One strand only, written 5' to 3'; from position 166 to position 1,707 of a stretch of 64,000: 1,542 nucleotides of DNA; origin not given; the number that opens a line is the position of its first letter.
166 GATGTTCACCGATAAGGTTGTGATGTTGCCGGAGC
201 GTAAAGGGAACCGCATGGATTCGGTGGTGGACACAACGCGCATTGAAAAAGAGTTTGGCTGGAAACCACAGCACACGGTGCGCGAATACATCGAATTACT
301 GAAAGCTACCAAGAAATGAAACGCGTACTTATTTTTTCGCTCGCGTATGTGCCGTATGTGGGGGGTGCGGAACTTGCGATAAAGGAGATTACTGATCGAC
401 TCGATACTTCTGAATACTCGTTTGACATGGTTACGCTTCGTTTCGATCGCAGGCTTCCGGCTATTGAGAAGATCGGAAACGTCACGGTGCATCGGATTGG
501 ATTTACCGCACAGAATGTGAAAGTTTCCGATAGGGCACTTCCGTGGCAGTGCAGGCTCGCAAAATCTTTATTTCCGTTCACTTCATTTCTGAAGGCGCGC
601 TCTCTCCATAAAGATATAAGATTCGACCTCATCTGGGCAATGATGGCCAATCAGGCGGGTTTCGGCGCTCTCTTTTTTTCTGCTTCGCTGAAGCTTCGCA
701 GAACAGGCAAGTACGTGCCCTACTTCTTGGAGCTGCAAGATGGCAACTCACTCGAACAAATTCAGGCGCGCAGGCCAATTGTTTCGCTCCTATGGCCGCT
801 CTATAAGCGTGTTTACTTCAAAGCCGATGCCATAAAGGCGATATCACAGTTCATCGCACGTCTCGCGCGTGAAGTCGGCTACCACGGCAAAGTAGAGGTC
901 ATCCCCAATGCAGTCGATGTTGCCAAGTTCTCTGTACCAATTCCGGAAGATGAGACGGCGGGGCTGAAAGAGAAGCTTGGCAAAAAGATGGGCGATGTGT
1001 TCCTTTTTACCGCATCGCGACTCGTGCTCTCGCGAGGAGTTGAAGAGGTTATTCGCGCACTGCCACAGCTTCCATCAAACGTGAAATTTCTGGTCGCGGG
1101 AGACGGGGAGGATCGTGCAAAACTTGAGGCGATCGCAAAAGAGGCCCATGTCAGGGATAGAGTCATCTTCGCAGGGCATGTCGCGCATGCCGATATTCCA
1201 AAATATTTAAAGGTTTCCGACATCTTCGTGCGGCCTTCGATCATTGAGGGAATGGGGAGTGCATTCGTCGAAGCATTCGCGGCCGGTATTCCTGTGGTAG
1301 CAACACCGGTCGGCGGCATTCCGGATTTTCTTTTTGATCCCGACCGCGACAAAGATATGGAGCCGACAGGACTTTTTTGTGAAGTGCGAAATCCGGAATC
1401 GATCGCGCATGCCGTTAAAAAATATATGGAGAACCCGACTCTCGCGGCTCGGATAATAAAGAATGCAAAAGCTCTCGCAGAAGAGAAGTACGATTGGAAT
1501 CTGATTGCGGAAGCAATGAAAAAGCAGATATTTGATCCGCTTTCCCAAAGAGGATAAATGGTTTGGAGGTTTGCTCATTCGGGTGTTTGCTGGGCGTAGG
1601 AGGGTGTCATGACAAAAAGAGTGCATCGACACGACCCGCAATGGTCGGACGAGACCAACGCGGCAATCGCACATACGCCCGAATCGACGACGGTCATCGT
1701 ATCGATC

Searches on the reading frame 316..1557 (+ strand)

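Call 51: search_protein_families(library=ncbifam, proteins=[window:316-1557:+], max_evalue=1e-10)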
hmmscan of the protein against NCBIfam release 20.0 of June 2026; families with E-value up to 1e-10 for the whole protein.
window:316-1557:+ (413 aa): 21 families
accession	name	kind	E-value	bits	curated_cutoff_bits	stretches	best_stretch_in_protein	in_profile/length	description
NF047684.1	TeichurnBiosyTuaC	equivalog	1.6e-30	106.3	550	1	74-404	80-385/391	teichuronic acid biosynthesis protein TuaC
TIGR03088.1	stp2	hypoth_equivalog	9.8e-28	97.2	409.05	1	191-402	160-367/374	TIGR03088 family PEP-CTERM/XrtA system glycosyltransferase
NF041876.1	EPS_EpsE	equivalog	1.9e-25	89.9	400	1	222-400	209-388/389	exopolysaccharide biosynthesis GT4 family glycosyltransferase EpsE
TIGR03999.1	thiol_BshA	equivalog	7.6e-25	87.6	273.7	1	169-399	144-364/375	N-acetyl-alpha-D-glucosaminyl L-malate synthase BshA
TIGR04063.1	stp3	hypoth_equivalog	3.5e-23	82.2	442.05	1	169-400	157-387/397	TIGR04063 family PEP-CTERM/XrtA system glycosyltransferase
TIGR02149.1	glgA_Coryne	subfamily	1.6e-21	76.9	302.4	1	168-400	143-382/391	glycogen synthase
TIGR04047.1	MSMEG_0565_glyc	hypoth_equivalog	8.7e-21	74.4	259.85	1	163-400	132-366/373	MSMEG_0565 family glycosyltransferase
NF049988.1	MGlcDAGSynMgs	equivalog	2.7e-18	66.5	400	1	189-403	174-382/398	alpha-monoglucosyldiacylglycerol synthase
NF038298.1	EPS_HpsO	equivalog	2.9e-18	65.8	575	1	174-399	151-378/388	hormogonium polysaccharide biosynthesis glycosyltransferase HpsO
NF012028.0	PRK15484.1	subfamily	2.2e-16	60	618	1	175-406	145-376/380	lipopolysaccharide N-acetylglucosaminyltransferase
NF053787.1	GlcN_PG_synth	equivalog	2.2e-16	59.7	480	1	164-403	138-354/361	N-acetylglucosaminyl phosphatidylglycerol synthase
TIGR03449.1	mycothiol_MshA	equivalog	3.7e-16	59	462.5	1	191-403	188-398/406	D-inositol-3-phosphate glycosyltransferase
TIGR04157.1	glyco_rSAM_CFB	subfamily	1e-15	57.7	400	1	164-403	164-404/406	TIGR04157 family glycosyltransferase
NF038295.1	EPS_HpsP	equivalog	2.6e-14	53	550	1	166-401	151-380/388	hormogonium polysaccharide biosynthesis glycosyltransferase HpsP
NF050063.1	ProtGlycPglJ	equivalog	2.2e-13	50.2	500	1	164-400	139-358/363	N-acetylgalactosamine-N,N'-diacetylbacillosaminyl-diphospho-undecaprenol 4-alpha-N-acetylgalactosaminyltransferase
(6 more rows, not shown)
